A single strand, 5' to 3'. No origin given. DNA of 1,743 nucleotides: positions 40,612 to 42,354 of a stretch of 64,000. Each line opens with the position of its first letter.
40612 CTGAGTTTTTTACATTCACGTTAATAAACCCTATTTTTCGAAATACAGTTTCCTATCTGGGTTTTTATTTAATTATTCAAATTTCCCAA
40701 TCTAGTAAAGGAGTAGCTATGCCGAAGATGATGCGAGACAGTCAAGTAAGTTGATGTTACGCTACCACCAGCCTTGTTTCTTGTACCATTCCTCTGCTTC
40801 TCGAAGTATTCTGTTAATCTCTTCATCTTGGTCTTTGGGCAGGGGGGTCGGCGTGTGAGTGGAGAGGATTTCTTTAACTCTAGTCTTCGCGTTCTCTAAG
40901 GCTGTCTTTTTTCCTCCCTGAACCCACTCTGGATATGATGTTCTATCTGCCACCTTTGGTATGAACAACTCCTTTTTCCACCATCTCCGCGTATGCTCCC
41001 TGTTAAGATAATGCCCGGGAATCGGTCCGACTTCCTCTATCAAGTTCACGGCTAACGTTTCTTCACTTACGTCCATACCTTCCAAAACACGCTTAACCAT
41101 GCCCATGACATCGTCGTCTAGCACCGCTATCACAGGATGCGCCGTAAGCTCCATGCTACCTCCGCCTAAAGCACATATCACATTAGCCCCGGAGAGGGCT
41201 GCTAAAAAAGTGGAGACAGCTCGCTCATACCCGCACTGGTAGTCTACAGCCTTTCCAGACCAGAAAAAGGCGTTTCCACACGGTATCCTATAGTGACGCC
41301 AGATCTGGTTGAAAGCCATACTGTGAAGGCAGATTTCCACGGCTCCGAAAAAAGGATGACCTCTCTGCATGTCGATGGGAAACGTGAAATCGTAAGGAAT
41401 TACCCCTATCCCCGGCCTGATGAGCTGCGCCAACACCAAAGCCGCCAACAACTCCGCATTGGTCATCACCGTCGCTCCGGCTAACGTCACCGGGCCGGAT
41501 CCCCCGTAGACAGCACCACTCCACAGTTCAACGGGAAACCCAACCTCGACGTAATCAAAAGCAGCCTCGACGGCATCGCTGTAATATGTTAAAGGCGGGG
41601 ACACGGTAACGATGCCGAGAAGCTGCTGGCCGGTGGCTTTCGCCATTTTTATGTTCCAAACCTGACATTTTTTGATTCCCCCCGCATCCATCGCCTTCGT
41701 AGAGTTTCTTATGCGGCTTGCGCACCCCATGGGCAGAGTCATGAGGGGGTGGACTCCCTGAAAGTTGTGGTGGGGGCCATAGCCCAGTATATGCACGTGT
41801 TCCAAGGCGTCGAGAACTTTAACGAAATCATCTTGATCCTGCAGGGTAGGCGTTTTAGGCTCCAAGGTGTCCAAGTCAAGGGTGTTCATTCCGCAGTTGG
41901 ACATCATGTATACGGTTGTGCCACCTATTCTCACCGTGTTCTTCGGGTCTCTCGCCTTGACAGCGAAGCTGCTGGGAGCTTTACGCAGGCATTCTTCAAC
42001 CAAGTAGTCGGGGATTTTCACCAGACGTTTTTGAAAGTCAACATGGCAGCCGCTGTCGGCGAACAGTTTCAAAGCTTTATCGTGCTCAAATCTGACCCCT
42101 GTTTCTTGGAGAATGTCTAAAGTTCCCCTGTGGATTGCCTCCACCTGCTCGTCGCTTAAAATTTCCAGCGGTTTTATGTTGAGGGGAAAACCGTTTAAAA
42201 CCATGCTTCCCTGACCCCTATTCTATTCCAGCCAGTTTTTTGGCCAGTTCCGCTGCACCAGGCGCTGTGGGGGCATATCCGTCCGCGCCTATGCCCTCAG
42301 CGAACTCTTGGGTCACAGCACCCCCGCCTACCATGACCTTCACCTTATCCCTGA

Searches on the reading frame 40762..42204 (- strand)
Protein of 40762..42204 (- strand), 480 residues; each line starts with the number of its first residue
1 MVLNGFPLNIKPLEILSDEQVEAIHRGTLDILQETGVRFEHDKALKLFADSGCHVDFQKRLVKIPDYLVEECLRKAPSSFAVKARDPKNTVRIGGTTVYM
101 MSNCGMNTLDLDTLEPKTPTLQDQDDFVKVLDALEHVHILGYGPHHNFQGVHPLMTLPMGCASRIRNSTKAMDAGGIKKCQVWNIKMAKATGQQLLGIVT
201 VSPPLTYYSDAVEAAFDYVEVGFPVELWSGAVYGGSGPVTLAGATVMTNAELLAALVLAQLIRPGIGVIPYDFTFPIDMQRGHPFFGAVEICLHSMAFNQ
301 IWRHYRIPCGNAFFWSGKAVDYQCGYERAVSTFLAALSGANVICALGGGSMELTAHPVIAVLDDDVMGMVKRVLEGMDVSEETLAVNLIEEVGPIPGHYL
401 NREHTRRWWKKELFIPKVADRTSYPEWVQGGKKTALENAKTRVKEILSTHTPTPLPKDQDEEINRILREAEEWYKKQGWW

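Call 3: search_protein_families(library=pfam, proteins=[window:40762-42204:-])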
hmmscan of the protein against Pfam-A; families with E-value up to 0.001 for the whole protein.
window:40762-42204:- (480 aa): 1 family
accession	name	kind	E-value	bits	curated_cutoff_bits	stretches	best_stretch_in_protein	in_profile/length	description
PF06253.16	MTTB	-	5.9e-83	279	25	1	9-465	27-490/500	Trimethylamine methyltransferase (MTTB)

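Call 10: search_protein_families(library=ncbifam, proteins=[window:40762-42204:-], max_evalue=0.00001)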
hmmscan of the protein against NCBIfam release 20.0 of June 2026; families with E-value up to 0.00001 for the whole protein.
window:40762-42204:- (480 aa): 1 family
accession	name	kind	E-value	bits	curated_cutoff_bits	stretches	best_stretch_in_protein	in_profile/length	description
TIGR02369.2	trimeth_pyl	equivalog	4e-101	338.9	525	1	13-471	3-469/469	[trimethylamine--corrinoid protein] Co-methyltransferase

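Call 11: find_related_loci(query=window:40762-42204:-, collection=genome_contigs, flank=10000)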
Query window:40762-42204:- (480 aa) in genome_contigs; peptide patterns used: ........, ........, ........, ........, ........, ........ (x = any residue, [..] = any of these).
19 stretches matched a pattern, but none encodes a relative of the query by tblastn (E <= 1e-3).

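Call 12: find_homologous_proteins(query=window:40762-42204:-, max_evalue=1e-20)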
Query window:40762-42204:- (480 aa): 995 proteins with E <= 1e-20 among 8000 candidates; the best 120 are listed.
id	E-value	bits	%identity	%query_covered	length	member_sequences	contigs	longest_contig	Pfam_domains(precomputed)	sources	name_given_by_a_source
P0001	0.0e+0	1125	100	100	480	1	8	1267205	PF06253.17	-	-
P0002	3.9e-191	654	58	99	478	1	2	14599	PF06253.17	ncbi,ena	-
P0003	4.7e-191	654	60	100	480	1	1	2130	PF06253.17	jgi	-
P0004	1.8e-188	645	57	99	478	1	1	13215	PF06253.17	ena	-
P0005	5.5e-183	627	57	98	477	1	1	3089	PF06253.17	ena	-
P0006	8.1e-181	620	57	99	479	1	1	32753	PF06253.17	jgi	jgi:trimethylamine--corrinoid protein Co-methyltransferase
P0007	1.3e-180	619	56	99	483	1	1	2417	PF06253.17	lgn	-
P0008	1.5e-180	619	58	99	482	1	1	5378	PF06253.17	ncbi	-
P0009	2.0e-180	619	57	100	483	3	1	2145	PF06253.17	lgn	-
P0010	1.9e-179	616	58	99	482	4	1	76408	PF06253.17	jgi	jgi:trimethylamine--corrinoid protein Co-methyltransferase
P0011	5.4e-179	614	56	100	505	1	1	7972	PF06253.17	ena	-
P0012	1.1e-178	613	56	100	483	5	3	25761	PF06253.17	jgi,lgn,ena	-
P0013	5.5e-178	611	55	100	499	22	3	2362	PF06253.17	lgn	-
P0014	6.4e-178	611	55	100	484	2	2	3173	PF06253.17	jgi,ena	-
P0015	6.2e-177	607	56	99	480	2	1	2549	PF06253.17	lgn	-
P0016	6.8e-177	607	55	99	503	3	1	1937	PF06253.17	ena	-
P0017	8.8e-176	603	55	99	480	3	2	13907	PF06253.17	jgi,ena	-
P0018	9.9e-176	603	56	99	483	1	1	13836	PF06253.17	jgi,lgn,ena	-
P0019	1.1e-175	603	55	100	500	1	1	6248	PF06253.17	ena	-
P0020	2.7e-175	602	55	99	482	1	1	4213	PF06253.17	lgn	-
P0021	2.9e-175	602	55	99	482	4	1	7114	PF06253.17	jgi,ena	-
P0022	3.4e-175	601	56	99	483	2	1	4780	PF06253.17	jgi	-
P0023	5.8e-175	601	55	99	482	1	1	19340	PF06253.17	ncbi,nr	ncbi:MAG: trimethylamine methyltransferase family protein [Candidatus Aerophobetes bacterium]|nr:tri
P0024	6.3e-175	601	56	99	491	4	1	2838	PF06253.17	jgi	-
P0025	1.6e-173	596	54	100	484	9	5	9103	PF06253.17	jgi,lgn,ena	-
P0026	1.7e-173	596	55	99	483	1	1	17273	PF06253.17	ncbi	-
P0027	4.8e-173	594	54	99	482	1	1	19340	PF06253.17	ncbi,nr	ncbi:MAG: trimethylamine methyltransferase family protein [Candidatus Aerophobetes bacterium]|nr:tri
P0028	5.0e-173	594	56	99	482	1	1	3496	PF06253.17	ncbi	-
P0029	5.2e-173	594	55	100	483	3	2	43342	PF06253.17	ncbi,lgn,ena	-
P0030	3.1e-172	592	54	99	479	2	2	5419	PF06253.17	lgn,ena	-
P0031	4.3e-172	591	55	100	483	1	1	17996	PF06253.17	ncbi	-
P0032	5.8e-172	591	53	100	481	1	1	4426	PF06253.17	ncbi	-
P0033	1.0e-171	590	53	99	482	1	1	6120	PF06253.17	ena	-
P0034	1.8e-171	589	55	100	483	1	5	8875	PF06253.17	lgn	-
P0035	4.0e-171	588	55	99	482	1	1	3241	PF06253.17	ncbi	-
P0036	4.1e-171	588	56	99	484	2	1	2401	PF06253.17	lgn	-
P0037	4.2e-171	588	54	99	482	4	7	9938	PF06253.17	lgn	-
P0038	1.1e-170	587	54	99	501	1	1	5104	PF06253.17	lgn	-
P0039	3.9e-170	585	55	99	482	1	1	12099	PF06253.17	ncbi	-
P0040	7.1e-170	584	55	99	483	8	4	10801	PF06253.17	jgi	jgi:trimethylamine--corrinoid protein Co-methyltransferase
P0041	7.3e-170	584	54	99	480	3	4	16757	PF06253.17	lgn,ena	-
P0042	1.2e-169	583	55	99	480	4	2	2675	PF06253.17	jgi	-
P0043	1.8e-169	583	55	99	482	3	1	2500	PF06253.17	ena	-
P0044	2.8e-169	582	52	100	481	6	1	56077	PF06253.17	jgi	-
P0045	3.1e-169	582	54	99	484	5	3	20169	PF06253.17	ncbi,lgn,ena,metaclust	metaclust:status=active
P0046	8.3e-169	580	56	99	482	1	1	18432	PF06253.17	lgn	-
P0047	1.7e-168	579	54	100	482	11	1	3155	PF06253.17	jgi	-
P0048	2.4e-168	579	54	99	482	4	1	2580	PF06253.17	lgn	-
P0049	3.4e-168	578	53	100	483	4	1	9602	PF06253.17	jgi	-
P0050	3.6e-168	578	52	100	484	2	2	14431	PF06253.17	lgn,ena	-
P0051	4.8e-168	578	56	99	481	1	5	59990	PF06253.17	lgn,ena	-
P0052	9.8e-168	577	54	99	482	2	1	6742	PF06253.17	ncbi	-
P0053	2.1e-167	576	53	99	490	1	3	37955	PF06253.17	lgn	-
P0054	3.2e-167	575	53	100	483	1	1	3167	PF06253.17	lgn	-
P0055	1.0e-166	574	54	100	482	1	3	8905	PF06253.17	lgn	-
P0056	1.4e-166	573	53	99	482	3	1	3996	PF06253.17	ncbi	-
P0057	1.4e-166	573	54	99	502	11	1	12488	PF06253.17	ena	-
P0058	1.6e-166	573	54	99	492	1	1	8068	PF06253.17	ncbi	ncbi:trimethylamine methyltransferase family protein, partial [Chloroflexota bacterium]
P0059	2.0e-166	573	55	100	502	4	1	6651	PF06253.17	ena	-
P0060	2.0e-166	573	52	100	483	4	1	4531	PF06253.17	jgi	-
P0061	2.1e-166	573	54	99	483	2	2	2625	PF06253.17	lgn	-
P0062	2.5e-166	572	54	99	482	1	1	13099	PF06253.17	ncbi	ncbi:trimethylamine methyltransferase family protein [Chloroflexota bacterium]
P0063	4.9e-166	571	53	99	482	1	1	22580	PF06253.17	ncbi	-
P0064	9.7e-166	570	52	100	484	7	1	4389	PF06253.17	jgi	jgi:trimethylamine--corrinoid protein Co-methyltransferase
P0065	1.3e-165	570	53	99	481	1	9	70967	PF06253.17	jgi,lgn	-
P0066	2.0e-165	569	53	99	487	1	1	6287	PF06253.17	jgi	jgi:trimethylamine--corrinoid protein Co-methyltransferase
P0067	2.3e-165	569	55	99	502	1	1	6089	PF06253.17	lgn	-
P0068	3.0e-165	569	54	99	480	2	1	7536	PF06253.17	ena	-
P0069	4.6e-165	568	54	100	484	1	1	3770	PF06253.17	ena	-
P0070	1.0e-164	567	53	99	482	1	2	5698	PF06253.17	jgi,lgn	jgi:trimethylamine--corrinoid protein Co-methyltransferase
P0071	1.2e-164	567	54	99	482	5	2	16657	PF06253.17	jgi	jgi:trimethylamine--corrinoid protein Co-methyltransferase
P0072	1.2e-164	567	53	100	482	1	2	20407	PF06253.17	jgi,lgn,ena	-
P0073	1.3e-164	567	52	100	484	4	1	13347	PF06253.17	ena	-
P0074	2.3e-164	566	51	100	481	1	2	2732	PF06253.17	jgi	jgi:trimethylamine--corrinoid protein Co-methyltransferase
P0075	3.5e-164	565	52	100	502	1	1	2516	PF06253.17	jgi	-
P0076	4.6e-164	565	51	100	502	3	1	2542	PF06253.17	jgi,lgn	-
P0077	6.5e-164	564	52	99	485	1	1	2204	PF06253.17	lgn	-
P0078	6.8e-164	564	54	99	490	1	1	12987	PF06253.17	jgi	-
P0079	1.3e-163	563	52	99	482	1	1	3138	PF06253.17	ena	-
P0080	2.4e-163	562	53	99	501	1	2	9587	PF06253.17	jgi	jgi:trimethylamine--corrinoid protein Co-methyltransferase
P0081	2.6e-163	562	52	100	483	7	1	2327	PF06253.17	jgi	jgi:trimethylamine--corrinoid protein Co-methyltransferase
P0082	3.4e-163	562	52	100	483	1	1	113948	PF06253.17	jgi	jgi:trimethylamine---corrinoid protein Co-methyltransferase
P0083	3.9e-163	562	54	99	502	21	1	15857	PF06253.17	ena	-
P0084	4.1e-163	562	53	99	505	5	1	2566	PF06253.17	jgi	-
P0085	4.3e-163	562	52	99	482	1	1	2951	PF06253.17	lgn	-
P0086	5.9e-163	561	51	100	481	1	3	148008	PF06253.17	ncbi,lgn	-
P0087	8.8e-163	561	53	100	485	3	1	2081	PF06253.17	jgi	-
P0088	1.2e-162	560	53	99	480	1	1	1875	PF06253.17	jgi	jgi:trimethylamine--corrinoid protein Co-methyltransferase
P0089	1.3e-162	560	53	99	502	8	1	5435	PF06253.17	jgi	jgi:trimethylamine--corrinoid protein Co-methyltransferase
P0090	1.9e-162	559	54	99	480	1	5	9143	PF06253.17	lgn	-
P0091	2.2e-162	559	52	100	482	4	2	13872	PF06253.17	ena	-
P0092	2.3e-162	559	53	99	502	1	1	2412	PF06253.17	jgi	-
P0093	2.5e-162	559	53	99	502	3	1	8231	PF06253.17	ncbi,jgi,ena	-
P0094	2.8e-162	559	52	99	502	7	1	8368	PF06253.17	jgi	-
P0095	7.6e-162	557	53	100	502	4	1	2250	PF06253.17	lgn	-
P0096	7.7e-162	557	52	99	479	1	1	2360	PF06253.17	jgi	jgi:trimethylamine--corrinoid protein Co-methyltransferase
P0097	8.1e-162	557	54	100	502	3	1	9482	PF06253.17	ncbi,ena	-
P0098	8.6e-162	557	52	100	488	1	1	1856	PF06253.17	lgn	-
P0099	9.3e-162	557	51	100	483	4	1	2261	PF06253.17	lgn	-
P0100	1.2e-161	557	54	99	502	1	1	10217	PF06253.17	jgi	-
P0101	1.3e-161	557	52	99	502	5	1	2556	PF06253.17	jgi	-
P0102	1.6e-161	556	53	99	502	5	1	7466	PF06253.17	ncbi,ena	-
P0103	1.8e-161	556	53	99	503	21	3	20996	PF06253.17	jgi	jgi:trimethylamine--corrinoid protein Co-methyltransferase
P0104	3.5e-161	555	52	100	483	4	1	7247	PF06253.17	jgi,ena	-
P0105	9.1e-161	554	51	99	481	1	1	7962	PF06253.17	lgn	-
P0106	1.4e-160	553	52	99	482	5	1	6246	PF06253.17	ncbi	-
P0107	1.4e-160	553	52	99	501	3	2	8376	PF06253.17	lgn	-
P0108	2.2e-160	553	52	100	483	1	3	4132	PF06253.17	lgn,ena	-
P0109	4.0e-160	552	51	99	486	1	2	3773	PF06253.17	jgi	-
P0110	4.6e-160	552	52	100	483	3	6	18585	PF06253.17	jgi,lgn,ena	-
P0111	5.1e-160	551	52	100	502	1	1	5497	PF06253.17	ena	-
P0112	5.3e-160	551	52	100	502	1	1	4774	PF06253.17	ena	-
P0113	6.6e-160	551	52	99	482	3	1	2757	PF06253.17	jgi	jgi:trimethylamine--corrinoid protein Co-methyltransferase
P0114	7.4e-160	551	53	100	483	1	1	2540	PF06253.17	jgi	jgi:trimethylamine--corrinoid protein Co-methyltransferase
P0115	7.9e-160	551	53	99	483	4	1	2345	PF06253.17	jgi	-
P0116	8.6e-160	551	54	99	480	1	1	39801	PF06253.17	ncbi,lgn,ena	-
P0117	8.9e-160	551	50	99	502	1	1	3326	PF06253.17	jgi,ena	-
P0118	9.3e-160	551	52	99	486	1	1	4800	PF06253.17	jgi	jgi:trimethylamine--corrinoid protein Co-methyltransferase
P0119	9.8e-160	551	51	99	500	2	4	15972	PF06253.17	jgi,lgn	-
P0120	1.0e-159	550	51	100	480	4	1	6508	PF06253.17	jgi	jgi:trimethylamine--corrinoid protein Co-methyltransferase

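Call 13: find_encoding_contigs(protein=P0001, flank=10000, max_places=8)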
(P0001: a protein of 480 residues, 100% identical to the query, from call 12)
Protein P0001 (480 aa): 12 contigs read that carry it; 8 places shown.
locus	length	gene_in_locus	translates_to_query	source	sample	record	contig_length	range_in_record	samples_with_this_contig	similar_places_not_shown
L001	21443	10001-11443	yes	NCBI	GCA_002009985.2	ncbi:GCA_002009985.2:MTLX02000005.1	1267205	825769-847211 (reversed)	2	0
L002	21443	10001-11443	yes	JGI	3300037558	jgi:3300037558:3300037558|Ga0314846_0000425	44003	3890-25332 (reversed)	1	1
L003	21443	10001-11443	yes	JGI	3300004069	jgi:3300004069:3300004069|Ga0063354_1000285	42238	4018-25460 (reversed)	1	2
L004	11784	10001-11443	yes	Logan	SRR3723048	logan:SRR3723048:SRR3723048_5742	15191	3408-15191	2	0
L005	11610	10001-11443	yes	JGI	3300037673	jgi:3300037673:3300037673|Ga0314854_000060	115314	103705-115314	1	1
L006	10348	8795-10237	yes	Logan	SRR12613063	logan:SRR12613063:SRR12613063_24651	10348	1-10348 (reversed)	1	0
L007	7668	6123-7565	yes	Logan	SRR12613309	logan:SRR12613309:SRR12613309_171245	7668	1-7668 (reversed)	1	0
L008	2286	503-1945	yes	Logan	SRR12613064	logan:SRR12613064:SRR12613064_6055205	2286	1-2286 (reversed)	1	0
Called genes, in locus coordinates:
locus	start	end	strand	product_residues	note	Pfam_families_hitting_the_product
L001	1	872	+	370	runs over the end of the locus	PF00535:Glycos_transf_2, PF13506:Glyco_transf_21, PF13641:Glyco_tranf_2_3, PF13632:Glyco_trans_2_3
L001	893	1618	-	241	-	PF02683:DsbD_TM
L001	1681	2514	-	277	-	PF13938:DUF4213, PF04016:DUF364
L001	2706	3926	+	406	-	PF01321:Creatinase_N, PF00557:Peptidase_M24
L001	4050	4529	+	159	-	-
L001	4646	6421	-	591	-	PF02538:Hydantoinase_B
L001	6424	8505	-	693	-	PF05378:Hydant_A_N, PF01968:Hydantoinase_A, PF19278:Hydant_A_C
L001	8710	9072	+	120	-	PF02036:SCP2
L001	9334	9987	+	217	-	PF02607:B12-binding_2, PF02310:B12-binding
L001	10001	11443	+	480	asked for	PF06253:MTTB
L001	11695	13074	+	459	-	-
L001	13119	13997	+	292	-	PF02653:BPD_transp_2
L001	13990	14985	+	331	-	PF02653:BPD_transp_2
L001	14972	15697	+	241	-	PF00005:ABC_tran, PF12399:BCA_ABC_TP_C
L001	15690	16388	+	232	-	PF02463:SMC_N (faint), PF00005:ABC_tran, PF13304:AAA_21 (faint)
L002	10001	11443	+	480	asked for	PF06253:MTTB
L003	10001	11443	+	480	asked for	PF06253:MTTB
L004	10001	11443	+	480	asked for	PF06253:MTTB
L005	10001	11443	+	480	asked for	PF06253:MTTB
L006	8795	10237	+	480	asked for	PF06253:MTTB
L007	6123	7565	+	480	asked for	PF06253:MTTB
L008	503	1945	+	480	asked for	PF06253:MTTB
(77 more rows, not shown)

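Call 15: find_related_loci(query=A1, collection=genome_contigs, flank=10000)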
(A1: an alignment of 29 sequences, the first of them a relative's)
Query A1 (480 aa) in genome_contigs; peptide patterns used: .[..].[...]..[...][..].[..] (x = any residue, [..] = any of these).
312 stretches matched a pattern; 129 encode a relative of the query (tblastn E <= 1e-3); the best 80 are kept; 77 distinct loci.
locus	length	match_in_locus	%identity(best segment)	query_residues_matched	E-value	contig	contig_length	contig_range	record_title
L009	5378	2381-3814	58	4-478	0e+0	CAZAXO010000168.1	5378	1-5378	MAG TPA_asm: uncultured Candidatus Bathyarchaeia archaeon isolate SRP323688_co1_240 genome assembly, contig: NODE_20888_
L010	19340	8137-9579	55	1-478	0e+0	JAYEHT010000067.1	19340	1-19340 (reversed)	MAG: Candidatus Aerophobetes bacterium isolate MAG210 MAG210_67, whole genome shotgun sequence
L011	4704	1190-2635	54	1-478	0e+0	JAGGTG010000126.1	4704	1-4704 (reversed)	MAG: Candidatus Aerophobetes bacterium isolate AUK042 PB_MANV_042_c_000000001587, whole genome shotgun sequence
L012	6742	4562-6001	54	2-478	4e-174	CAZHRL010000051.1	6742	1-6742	MAG TPA_asm: uncultured Dehalococcoidales bacterium isolate binchicken_co376_281 genome assembly, contig: NODE_15029_len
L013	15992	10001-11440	54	2-478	3e-172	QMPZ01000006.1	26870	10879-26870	MAG: Candidatus Aerophobetes bacterium isolate B47_G16 B47_Guay16_scaffold_00651, whole genome shotgun sequence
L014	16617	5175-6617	54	1-477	2e-171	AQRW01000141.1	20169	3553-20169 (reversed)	Candidatus Aerophobus profundus SCGC AAA252-L23 A252L23DRAFT_contig_48_0.50_C, whole genome shotgun sequence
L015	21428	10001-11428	53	5-478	3e-170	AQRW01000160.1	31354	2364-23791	Candidatus Aerophobus profundus SCGC AAA252-L23 A252L23DRAFT_contig_26_0.28_C, whole genome shotgun sequence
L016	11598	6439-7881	52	1-477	9e-168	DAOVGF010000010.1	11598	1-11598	MAG TPA_asm: Candidatus Aerophobetes bacterium isolate CSMAG_1128 CSMAG_1128_k141_4467622_length_11598_cov_13.9852, whol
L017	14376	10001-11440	51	2-478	1e-166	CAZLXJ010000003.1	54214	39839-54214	MAG TPA_asm: uncultured Actinomycetota bacterium isolate SRP067234_co1_317 genome assembly, contig: k99_252110, whole ge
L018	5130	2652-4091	52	2-478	1e-169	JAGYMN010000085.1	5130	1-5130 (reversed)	MAG: Actinomycetota bacterium isolate M55B120 85, whole genome shotgun sequence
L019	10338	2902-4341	54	2-478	4e-166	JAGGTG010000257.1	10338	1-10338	MAG: Candidatus Aerophobetes bacterium isolate AUK042 PB_MANV_042_c_000000000709, whole genome shotgun sequence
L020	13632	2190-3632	53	2-478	1e-164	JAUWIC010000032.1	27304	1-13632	MAG: Dehalococcoidia bacterium isolate CSMAG_2284 CSMAG_2284_k141_1701_length_27304_cov_8.9529, whole genome shotgun seq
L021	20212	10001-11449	51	1-478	1e-162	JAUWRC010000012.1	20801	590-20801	MAG: Clostridia bacterium isolate CSMAG_2518 CSMAG_2518_k141_576307_length_20801_cov_9.9971, whole genome shotgun sequen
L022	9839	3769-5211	50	1-478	4e-160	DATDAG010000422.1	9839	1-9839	MAG TPA_asm: Anaerolineales bacterium isolate SMAG_U90 k141_446393, whole genome shotgun sequence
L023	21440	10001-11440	51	2-477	1e-159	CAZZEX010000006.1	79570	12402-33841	MAG TPA_asm: uncultured Anaerolineales bacterium isolate SRP214966_co5_324 genome assembly, contig: NODE_104_length_7957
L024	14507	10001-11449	50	1-478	9e-160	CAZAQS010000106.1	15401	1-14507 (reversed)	MAG TPA_asm: uncultured Anaerolineaceae bacterium isolate SRP217488_co1_79 genome assembly, contig: NODE_2609_length_154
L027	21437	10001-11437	49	2-477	7e-156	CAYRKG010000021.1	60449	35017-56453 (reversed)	MAG TPA_asm: uncultured Spirochaetota bacterium isolate SRP323688_co1_269 genome assembly, contig: NODE_971_length_60449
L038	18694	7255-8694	51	1-478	3e-152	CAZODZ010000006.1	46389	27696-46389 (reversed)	MAG TPA_asm: uncultured Dehalococcoidales bacterium isolate binchicken_co19_506 genome assembly, contig: NODE_908_length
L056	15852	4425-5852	48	5-478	3e-146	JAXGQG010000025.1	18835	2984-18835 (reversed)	MAG: Dehalococcoidia bacterium isolate AnMBR.bin320 bin320_25, whole genome shotgun sequence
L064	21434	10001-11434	47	5-478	3e-142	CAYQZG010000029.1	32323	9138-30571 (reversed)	MAG TPA_asm: uncultured Anaerolineales bacterium isolate binchicken_co15_218 genome assembly, contig: NODE_534_length_32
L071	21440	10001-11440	45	2-478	2e-139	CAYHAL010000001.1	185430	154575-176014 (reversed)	MAG TPA_asm: uncultured Dehalococcoidales bacterium isolate ERP119294_co3_379 genome assembly, contig: NODE_4_length_185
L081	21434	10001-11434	44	5-478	4e-136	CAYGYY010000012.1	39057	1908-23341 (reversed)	MAG TPA_asm: uncultured Actinomycetota bacterium isolate ERP119294_co1_431 genome assembly, contig: NODE_1106_length_390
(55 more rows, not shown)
